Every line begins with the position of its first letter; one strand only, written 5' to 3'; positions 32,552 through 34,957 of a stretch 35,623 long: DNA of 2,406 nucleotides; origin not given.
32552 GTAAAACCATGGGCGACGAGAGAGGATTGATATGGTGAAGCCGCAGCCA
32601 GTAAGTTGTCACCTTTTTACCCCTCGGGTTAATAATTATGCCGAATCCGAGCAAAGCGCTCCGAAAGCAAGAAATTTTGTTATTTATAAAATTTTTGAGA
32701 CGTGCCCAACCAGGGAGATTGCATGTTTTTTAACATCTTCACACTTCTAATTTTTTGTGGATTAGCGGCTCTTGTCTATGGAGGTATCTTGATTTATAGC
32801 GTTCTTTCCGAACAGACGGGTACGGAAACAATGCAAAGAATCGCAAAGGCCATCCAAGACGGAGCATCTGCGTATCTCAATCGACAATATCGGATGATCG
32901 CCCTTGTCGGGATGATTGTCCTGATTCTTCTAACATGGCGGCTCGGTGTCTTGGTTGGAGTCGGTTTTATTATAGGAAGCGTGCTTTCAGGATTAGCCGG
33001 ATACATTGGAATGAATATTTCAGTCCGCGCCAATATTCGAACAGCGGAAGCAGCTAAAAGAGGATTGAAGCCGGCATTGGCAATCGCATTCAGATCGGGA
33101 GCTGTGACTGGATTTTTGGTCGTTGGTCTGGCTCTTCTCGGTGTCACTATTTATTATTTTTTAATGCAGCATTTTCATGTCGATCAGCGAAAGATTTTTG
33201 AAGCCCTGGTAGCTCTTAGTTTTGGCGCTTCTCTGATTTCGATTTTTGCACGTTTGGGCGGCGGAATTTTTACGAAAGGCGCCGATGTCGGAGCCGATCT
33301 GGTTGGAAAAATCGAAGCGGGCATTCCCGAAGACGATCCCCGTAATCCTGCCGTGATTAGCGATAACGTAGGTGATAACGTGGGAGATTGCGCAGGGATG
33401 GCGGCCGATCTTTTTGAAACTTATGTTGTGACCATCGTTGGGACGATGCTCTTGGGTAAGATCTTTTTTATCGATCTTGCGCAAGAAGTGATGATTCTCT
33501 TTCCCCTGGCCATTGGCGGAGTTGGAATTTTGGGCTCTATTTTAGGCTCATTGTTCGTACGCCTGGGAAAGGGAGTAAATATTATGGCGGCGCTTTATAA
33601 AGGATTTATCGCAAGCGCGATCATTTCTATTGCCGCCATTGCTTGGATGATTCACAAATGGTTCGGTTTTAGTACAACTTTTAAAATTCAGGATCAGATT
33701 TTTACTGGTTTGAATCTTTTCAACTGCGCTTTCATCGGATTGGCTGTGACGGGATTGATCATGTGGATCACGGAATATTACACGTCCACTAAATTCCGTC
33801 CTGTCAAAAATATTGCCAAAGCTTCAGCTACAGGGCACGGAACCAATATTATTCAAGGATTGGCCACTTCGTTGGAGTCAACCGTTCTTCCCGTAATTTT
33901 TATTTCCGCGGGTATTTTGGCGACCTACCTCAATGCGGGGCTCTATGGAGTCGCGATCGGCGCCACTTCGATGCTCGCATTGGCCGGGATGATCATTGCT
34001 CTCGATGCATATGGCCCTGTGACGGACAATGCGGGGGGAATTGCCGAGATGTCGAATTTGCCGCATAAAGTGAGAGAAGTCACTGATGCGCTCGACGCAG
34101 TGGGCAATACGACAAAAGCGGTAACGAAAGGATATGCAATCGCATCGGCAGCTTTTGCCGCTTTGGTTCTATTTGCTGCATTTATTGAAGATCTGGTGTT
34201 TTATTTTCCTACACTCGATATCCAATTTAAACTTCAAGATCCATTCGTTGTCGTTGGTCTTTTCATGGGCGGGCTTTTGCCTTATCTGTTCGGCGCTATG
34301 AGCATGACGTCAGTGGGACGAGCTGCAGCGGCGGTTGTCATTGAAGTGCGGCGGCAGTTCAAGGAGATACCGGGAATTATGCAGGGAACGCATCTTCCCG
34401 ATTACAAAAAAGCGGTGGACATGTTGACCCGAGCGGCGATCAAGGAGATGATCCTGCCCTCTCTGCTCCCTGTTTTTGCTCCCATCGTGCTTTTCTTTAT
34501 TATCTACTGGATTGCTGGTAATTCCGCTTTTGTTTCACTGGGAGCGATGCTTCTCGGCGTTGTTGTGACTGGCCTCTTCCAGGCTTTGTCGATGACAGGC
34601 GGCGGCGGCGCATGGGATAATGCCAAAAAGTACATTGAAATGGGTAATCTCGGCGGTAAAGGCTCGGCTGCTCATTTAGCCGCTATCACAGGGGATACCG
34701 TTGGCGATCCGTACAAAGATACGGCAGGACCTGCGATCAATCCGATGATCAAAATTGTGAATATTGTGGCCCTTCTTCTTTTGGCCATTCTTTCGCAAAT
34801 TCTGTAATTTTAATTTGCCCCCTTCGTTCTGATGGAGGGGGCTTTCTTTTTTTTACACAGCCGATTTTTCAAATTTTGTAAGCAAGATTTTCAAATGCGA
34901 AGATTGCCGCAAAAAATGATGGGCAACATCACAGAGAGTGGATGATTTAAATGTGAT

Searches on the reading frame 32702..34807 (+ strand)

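Call 58: search_protein_families(library=ncbifam, proteins=[window:32702-34807:+], max_evalue=0.00001)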
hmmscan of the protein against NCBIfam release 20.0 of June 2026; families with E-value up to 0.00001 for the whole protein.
window:32702-34807:+ (701 aa): 13 families
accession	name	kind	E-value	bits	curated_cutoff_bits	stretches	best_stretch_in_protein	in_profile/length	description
NF001951.0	PRK00733.1-2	equivalog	0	1090.6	859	1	12-699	5-690/691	sodium-translocating pyrophosphatase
NF001959.0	PRK00733.3-4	equivalog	1e-260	866.8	975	1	17-699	9-670/674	sodium-translocating pyrophosphatase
TIGR01104.1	V_PPase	equivalog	8.7e-260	864.1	651.9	1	15-699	6-692/697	V-type H(+)-translocating pyrophosphatase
NF001960.0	PRK00733.3-5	equivalog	2.3e-252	839.2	546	1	12-699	4-669/673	sodium-translocating pyrophosphatase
NF001953.0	PRK00733.2-1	equivalog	7.8e-230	764.9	783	1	12-696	4-695/697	sodium-translocating pyrophosphatase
NF001955.0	PRK00733.2-4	equivalog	2.1e-221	737.2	1059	1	11-697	4-700/736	sodium-translocating pyrophosphatase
NF001954.0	PRK00733.2-2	equivalog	4.2e-210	700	894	1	11-698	2-718/723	sodium-translocating pyrophosphatase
NF001952.0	PRK00733.1-4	equivalog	7.8e-209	695.5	912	1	14-697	20-727/782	sodium-translocating pyrophosphatase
NF001961.0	PRK00733.3-6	equivalog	1.5e-208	694.3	926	1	18-697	10-670/671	sodium-translocating pyrophosphatase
NF001958.0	PRK00733.3-3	equivalog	3.8e-203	676.6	1055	1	18-699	9-675/680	sodium-translocating pyrophosphatase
NF001957.0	PRK00733.3-2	equivalog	1.1e-202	675.1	945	1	17-699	5-650/651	sodium-translocating pyrophosphatase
NF001956.0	PRK00733.3-1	equivalog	4.2e-176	587.6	1321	1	36-693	35-688/704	sodium-translocating pyrophosphatase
NF001950.0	PRK00733.1-1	equivalog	7.6e-67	226.1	826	1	18-695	61-766/807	sodium-translocating pyrophosphatase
